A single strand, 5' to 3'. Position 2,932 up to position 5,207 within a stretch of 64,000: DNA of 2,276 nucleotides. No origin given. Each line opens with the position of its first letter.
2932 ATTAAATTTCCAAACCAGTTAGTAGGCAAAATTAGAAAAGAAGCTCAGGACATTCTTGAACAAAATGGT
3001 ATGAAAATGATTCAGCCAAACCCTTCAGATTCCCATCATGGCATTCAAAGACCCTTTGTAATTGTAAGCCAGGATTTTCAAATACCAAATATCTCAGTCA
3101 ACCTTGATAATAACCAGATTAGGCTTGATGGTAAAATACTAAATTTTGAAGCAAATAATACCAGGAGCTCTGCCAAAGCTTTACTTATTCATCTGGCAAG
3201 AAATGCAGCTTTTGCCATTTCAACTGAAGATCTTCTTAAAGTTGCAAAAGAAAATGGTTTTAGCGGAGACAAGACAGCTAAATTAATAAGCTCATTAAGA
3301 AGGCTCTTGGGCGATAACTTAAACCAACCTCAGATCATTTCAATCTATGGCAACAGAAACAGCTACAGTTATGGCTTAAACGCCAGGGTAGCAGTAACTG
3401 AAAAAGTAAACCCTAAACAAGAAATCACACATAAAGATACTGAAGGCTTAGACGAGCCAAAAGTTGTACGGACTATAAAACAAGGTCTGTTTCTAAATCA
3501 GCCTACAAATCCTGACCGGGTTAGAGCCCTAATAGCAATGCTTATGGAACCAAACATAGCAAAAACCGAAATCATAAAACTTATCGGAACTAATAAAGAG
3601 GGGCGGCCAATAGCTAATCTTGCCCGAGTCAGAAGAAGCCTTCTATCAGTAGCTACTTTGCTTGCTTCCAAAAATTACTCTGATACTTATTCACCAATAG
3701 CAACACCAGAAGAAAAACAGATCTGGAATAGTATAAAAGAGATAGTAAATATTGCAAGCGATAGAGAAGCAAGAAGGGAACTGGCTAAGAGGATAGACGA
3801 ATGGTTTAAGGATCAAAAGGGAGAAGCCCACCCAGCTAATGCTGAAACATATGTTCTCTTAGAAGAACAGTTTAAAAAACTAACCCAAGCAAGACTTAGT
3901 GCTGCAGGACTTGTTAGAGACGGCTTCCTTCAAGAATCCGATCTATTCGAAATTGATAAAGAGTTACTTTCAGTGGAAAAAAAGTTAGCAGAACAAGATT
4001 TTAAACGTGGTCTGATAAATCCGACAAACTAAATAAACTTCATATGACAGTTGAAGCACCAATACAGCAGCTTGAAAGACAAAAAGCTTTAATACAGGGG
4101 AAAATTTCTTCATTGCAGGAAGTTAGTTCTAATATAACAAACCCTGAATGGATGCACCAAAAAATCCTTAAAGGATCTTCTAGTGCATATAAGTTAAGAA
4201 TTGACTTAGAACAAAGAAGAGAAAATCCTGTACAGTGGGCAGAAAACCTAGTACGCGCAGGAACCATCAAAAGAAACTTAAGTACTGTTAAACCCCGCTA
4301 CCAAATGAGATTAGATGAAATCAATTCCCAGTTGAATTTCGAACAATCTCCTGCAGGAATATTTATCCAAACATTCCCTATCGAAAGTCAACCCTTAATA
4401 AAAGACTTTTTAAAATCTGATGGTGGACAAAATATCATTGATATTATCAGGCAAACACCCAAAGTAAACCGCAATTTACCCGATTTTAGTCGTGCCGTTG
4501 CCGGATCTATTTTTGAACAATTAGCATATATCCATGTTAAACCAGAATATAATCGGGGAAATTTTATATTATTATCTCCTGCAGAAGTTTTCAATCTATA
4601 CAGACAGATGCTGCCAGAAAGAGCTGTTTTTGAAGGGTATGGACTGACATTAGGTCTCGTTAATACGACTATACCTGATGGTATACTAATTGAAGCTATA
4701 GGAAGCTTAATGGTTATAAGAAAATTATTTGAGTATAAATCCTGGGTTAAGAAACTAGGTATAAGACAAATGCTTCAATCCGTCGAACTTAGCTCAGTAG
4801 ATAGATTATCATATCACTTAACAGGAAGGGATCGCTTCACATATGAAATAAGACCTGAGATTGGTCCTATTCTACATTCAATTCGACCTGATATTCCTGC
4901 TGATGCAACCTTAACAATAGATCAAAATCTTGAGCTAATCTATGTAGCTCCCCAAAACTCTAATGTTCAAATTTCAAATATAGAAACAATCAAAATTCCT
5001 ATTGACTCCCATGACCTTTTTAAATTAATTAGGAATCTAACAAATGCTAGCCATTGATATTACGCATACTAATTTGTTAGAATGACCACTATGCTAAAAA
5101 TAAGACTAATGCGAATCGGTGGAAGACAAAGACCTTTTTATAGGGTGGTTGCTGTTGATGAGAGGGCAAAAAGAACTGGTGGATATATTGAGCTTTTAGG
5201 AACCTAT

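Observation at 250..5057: Three-gene cluster of unknown function in which two adjacent genes share a near-identical 565-bp 5' module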

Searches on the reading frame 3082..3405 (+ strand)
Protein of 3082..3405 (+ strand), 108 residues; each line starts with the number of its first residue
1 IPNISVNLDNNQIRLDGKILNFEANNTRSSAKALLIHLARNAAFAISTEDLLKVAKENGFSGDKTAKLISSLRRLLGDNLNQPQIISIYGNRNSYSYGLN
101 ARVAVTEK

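Call 47: search_solved_structures(query=A2, max_evalue=10, show_alignments=2)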
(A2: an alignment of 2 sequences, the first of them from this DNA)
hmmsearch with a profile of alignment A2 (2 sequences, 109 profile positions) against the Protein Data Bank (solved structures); distinct sequences matched with E-value up to 10: 31.
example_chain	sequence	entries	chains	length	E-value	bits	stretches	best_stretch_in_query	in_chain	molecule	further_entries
2jpb_A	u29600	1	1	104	5.9e-05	26.5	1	32-89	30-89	Transcriptional regulatory protein ompR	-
1opc_A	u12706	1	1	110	6.7e-05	26.3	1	32-89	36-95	OMPR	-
6lxl_A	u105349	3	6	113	7.2e-05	26.2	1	32-89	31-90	Transcriptional regulatory protein OmpR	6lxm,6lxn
1odd_A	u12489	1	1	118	8e-05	26.1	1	32-89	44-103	TRANSCRIPTIONAL REGULATORY PROTEIN OMPR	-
8b4b_W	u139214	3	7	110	8.7e-05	26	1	20-107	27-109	Cholera toxin transcriptional activator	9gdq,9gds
7nmb_A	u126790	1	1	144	0.00011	25.6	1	20-108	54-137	Cholera toxin transcriptional activator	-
8b4c_D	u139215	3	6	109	0.00017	25.1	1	20-105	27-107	Cholera toxin transcriptional activator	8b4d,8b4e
1p2f_A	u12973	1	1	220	0.00019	24.9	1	35-89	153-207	Response Regulator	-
2d1v_A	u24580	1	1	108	0.00052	23.5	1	35-101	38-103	Transcriptional regulatory protein yycF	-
2zxj_A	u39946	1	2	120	0.00074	23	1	39-101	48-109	Transcriptional regulatory protein walR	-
2hwv_A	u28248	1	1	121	0.0012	22.3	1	35-101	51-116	DNA-binding response regulator VicR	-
2k4j_A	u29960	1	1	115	0.0014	22.1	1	45-90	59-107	Putative TRANSCRIPTIONAL REGULATOR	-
2mlk_A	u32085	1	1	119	0.0042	20.5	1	33-100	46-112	RstA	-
2gwr_A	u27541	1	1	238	0.0049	20.4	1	35-89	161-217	DNA-binding response regulator mtrA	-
4nhj_A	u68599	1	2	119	0.0059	20.1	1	34-100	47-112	DNA-binding transcriptional regulator RstA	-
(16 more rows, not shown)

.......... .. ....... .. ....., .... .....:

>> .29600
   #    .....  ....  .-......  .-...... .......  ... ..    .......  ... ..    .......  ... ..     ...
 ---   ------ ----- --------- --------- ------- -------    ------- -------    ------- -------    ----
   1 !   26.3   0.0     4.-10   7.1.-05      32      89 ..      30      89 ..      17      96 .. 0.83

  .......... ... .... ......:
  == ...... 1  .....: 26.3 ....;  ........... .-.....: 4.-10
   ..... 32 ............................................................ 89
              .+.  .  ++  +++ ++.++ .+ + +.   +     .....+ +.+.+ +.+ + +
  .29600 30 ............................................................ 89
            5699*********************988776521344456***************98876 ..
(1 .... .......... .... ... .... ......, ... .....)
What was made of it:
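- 2188..4032 (+): Gene B (614 aa). Modules in residues: N 14-158, U1 202-279 (nt 2791-3024), U2 (OmpR-type wHTH) 300-401 (nt 3085-3390), M 442-544 (nt 3511-3819), helical tail 553-614. The U2 profile hits OmpR-family structures (call 47).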

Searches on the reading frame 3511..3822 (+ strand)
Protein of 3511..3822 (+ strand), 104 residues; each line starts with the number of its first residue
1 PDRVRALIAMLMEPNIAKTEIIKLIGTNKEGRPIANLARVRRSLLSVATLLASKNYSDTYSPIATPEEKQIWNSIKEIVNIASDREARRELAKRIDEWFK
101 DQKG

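Call 89: search_solved_structures(query=A5, max_evalue=10, show_alignments=1)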
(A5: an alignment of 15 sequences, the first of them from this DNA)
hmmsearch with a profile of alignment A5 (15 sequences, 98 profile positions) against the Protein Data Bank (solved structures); distinct sequences matched with E-value up to 10: 5.
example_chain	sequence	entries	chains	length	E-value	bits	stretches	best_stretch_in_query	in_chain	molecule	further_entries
8wql_BB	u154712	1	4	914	0.46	13.9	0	4-28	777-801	LCM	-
4z2c_A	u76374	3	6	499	0.7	13.3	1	3-60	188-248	DNA gyrase subunit A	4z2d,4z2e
6n1p_A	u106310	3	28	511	0.74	13.2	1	3-60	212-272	DNA gyrase subunit A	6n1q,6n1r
7vea_aM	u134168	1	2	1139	0.9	12.9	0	4-28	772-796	Phycobiliprotein ApcE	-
9hac_B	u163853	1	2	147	1.1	12.6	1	43-93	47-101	BBF-14_binder4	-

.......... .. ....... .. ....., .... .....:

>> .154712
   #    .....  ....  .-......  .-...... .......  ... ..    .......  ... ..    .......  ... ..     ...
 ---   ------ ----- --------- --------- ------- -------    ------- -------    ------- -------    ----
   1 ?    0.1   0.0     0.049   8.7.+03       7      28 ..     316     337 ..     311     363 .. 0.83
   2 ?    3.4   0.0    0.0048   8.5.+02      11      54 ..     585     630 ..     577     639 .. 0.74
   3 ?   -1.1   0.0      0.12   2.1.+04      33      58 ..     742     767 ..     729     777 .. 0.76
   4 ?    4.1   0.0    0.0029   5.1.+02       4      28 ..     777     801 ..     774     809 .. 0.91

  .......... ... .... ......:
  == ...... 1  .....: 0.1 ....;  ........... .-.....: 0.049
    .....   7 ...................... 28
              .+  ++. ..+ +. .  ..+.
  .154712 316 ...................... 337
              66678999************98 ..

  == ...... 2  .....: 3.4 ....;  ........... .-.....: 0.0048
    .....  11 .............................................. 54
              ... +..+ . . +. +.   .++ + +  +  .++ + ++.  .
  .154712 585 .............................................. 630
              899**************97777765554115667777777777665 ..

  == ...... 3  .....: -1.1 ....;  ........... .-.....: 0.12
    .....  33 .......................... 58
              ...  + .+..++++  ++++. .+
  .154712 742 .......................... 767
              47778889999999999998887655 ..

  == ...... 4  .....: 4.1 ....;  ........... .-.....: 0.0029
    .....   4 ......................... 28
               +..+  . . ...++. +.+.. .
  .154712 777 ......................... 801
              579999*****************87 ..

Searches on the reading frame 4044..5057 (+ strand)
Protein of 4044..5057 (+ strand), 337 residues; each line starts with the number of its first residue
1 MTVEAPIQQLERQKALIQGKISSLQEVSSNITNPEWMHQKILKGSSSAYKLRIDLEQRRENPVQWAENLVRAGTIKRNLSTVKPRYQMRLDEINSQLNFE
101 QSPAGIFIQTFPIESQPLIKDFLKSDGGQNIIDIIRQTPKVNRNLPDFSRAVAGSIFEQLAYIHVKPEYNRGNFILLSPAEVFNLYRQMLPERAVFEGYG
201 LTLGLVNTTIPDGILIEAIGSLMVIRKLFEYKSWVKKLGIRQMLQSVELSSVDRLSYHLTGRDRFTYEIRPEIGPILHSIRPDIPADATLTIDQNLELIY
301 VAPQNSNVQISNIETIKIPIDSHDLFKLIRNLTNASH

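Call 7: search_protein_families(library=pfam, proteins=[window:4044-5057:+], max_evalue=1)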
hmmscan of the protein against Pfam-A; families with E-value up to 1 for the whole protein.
window:4044-5057:+ (337 aa): 3 families
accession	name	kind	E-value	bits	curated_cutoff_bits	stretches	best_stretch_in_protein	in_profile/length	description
PF12081.13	GldM_1st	-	0.081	13.4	25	1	33-104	89-166/194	GldM N-terminal domain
PF08848.17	DUF1818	-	0.096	13.2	25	1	7-71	42-104/113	Domain of unknown function (DUF1818)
PF02465.23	FliD_N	-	0.4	11.8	24.8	1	4-33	17-46/97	Flagellar hook-associated protein 2 N-terminus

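Call 8: search_protein_families(library=padloc, proteins=[window:4044-5057:+], max_evalue=1)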
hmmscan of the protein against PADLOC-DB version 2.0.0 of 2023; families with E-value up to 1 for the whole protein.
window:4044-5057:+ (337 aa): 0 families

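Call 9: search_protein_families(library=ncbifam, proteins=[window:4044-5057:+], max_evalue=1)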
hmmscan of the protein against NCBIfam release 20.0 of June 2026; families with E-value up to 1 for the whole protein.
window:4044-5057:+ (337 aa): 0 families

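Call 10: search_protein_families(library=phrogs, proteins=[window:4044-5057:+], max_evalue=1)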
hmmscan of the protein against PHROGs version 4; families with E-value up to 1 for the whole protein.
window:4044-5057:+ (337 aa): 1 family
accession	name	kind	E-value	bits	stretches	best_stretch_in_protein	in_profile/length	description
phrog_20983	-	unknown function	0.086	13.5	1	4-70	137-198/214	-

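Call 17: find_homologous_proteins(query=window:4044-5057:+, max_evalue=0.001)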
Query window:4044-5057:+ (337 aa): 1 proteins with E <= 0.001 among 1984 candidates.
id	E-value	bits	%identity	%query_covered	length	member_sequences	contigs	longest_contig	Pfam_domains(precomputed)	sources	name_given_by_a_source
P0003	8.3e-218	740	100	100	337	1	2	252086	-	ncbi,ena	-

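Call 18: find_encoding_contigs(protein=P0003, flank=10000, max_places=6)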
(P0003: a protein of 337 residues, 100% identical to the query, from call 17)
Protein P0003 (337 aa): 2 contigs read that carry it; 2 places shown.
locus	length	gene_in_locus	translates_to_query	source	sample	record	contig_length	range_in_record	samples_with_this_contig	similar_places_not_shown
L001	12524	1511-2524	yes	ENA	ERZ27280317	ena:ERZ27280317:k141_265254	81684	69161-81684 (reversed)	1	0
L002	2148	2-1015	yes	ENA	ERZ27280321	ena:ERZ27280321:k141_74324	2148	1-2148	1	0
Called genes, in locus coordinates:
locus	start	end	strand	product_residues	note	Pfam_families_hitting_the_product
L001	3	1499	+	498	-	?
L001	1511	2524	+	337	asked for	-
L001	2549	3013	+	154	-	PF00886:Ribosomal_S16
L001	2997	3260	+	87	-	PF13083:KH_KhpA-B, PF07650:KH_2 (weak)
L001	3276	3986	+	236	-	PF01746:tRNA_m1G_MT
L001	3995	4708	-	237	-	-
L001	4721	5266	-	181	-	-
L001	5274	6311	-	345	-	PF11104:PilM_2, PF06723:MreB_Mbl (faint), PF14450:FtsA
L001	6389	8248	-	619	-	-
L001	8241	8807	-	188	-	-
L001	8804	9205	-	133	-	-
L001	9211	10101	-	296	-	PF14341:PilX_N (faint)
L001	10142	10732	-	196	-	-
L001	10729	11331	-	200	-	-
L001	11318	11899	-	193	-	PF07963:N_methyl (weak)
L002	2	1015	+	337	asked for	?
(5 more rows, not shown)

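Call 49: search_solved_structures(query=window:4044-5057:+, max_evalue=10, show_alignments=2)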
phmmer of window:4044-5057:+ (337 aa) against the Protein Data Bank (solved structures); distinct sequences matched with E-value up to 10: 0.

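Call 50: predict_structure(protein=window:4044-5057:+)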
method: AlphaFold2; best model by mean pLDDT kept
length: 337 residues; sequences in the alignment: 1
mean_pLDDT: 35.1   pTM: 0.20
mean pLDDT of the five models: 35.1, 34.5, 33.4, 32.5, 30.6
residues with pLDDT >= 90: 0; 70-90: 15; 50-70: 19; < 50: 303
segments of 3 or more residues with pLDDT < 50: 27-273, 275-277, 279-281, 289-337
pLDDT, mean of each block of 10 residues (from residue 1): 66 76 54 41 33 32 32 24 23 32 42 43 44 37 30 31 25 27 34 24 20 22 24 23 24 22 29 47 53 40 37 33 38 31
secondary structure, 60 per line:
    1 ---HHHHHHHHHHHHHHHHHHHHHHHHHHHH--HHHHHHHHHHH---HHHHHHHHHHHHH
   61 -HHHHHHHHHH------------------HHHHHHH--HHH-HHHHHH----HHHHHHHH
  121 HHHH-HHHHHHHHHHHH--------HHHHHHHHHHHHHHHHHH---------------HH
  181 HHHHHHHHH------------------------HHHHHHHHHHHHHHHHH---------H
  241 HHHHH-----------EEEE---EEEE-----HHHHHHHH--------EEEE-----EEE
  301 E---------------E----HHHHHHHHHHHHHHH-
elements in order: H4-31 H34-44 H48-60 H62-71 H90-96 H103-108 H113-124 H126-137 H146-163 H179-189 H214-230 H240-245 E257-260 E264-267 H273-280 E289-292 E298-301 H322-336
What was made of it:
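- On PD-(D/E)xK nuclease superfamily: The single-sequence AF2 model of C has pLDDT 35 and is unusable (call 50).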

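Call 69: search_protein_families(library=pfam, alignment_id=A4, max_evalue=0.01)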
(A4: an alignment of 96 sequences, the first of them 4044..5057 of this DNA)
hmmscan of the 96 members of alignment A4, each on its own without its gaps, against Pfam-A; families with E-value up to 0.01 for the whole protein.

A. member 1, window:4044-5057:+ (337 aa): 0 families

B. families by the number of members that match (of 96 scanned): 3 families
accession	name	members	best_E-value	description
PF24948.1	Citrate_synth_N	1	0.002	ATP-citrate synthase ATP-grasp domain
PF05120.17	GvpG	1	0.0025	Gas vesicle protein G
PF22200.2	ExsA_N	1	0.0043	ExsA N-terminal regulatory domain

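Call 71: search_solved_structures(query=A4, max_evalue=10, show_alignments=3)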
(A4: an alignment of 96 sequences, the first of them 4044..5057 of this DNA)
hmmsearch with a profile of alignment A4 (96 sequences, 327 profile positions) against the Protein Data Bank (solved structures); distinct sequences matched with E-value up to 10: 2.
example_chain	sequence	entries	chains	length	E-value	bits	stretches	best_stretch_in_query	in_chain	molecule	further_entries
2et6_A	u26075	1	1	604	1.2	11.2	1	99-134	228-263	(3R)-hydroxyacyl-CoA dehydrogenase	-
8j8j_D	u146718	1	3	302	3.4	9.7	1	74-113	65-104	Decaprenyl-phosphate phosphoribosyltransferase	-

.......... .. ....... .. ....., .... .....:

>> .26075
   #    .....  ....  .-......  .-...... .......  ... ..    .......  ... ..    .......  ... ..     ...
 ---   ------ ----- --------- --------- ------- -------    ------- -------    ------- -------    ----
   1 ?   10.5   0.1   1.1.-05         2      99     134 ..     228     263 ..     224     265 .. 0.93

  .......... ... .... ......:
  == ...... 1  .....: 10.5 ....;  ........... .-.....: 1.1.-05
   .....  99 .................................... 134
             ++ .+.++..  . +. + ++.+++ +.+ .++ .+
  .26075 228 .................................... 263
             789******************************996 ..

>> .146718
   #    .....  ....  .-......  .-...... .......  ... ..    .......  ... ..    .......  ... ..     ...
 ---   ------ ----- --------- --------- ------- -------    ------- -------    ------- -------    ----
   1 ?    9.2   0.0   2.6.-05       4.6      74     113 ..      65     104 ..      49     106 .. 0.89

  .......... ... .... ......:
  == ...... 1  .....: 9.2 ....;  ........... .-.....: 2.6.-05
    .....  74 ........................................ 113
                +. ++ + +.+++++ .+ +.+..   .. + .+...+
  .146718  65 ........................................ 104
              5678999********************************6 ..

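Call 73: search_protein_families(library=ncbifam, alignment_id=A4, max_evalue=0.01)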
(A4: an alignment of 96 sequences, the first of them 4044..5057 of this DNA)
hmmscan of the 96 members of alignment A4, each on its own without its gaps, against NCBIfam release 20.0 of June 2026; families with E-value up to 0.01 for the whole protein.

A. member 1, window:4044-5057:+ (337 aa): 0 families

B. families by the number of members that match (of 96 scanned): 1 family
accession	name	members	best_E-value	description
NF033788.1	HTH_metalloreg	1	0.00011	metalloregulator ArsR/SmtB family transcription factor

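Call 74: search_protein_families(library=phrogs, alignment_id=A4, max_evalue=0.01)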
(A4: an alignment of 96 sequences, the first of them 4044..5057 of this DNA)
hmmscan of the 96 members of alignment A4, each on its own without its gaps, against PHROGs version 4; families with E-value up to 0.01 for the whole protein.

A. member 1, window:4044-5057:+ (337 aa): 0 families

B. families by the number of members that match (of 96 scanned): 0 families

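Call 75: search_protein_families(library=padloc, alignment_id=A4, max_evalue=0.01)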
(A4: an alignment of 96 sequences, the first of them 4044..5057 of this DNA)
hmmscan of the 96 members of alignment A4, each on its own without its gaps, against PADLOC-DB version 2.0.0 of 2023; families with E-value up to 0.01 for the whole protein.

A. member 1, window:4044-5057:+ (337 aa): 0 families

B. families by the number of members that match (of 96 scanned): 5 families
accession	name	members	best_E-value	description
PDLC04368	PDC-M05A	2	8.4e-14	-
PDLC01851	CARF3--CARF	1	0.0004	-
PDLC04372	PDC-M05A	1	0.0018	-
PDLC02211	QatB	1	0.0069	-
PDLC02213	QatB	1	0.0096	-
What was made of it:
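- On Known anti-phage defence systems (PADLOC-DB v2): Call 75 also lists single weak hits to CARF3 (E=0.0004) and QatB (E=0.007-0.01) in members I did not identify.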

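Call 96: search_dna_similar(query=window:4044-5057:+, collection=phages, mode=protein, max_evalue=0.01, max_rows=10)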
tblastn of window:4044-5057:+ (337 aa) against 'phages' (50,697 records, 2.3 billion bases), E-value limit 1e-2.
No match.

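Call 97: search_dna_similar(query=window:4044-5057:+, collection=plasmids, mode=protein, max_evalue=0.01, max_rows=10)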
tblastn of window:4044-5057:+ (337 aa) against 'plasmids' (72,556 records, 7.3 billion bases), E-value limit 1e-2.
No match.
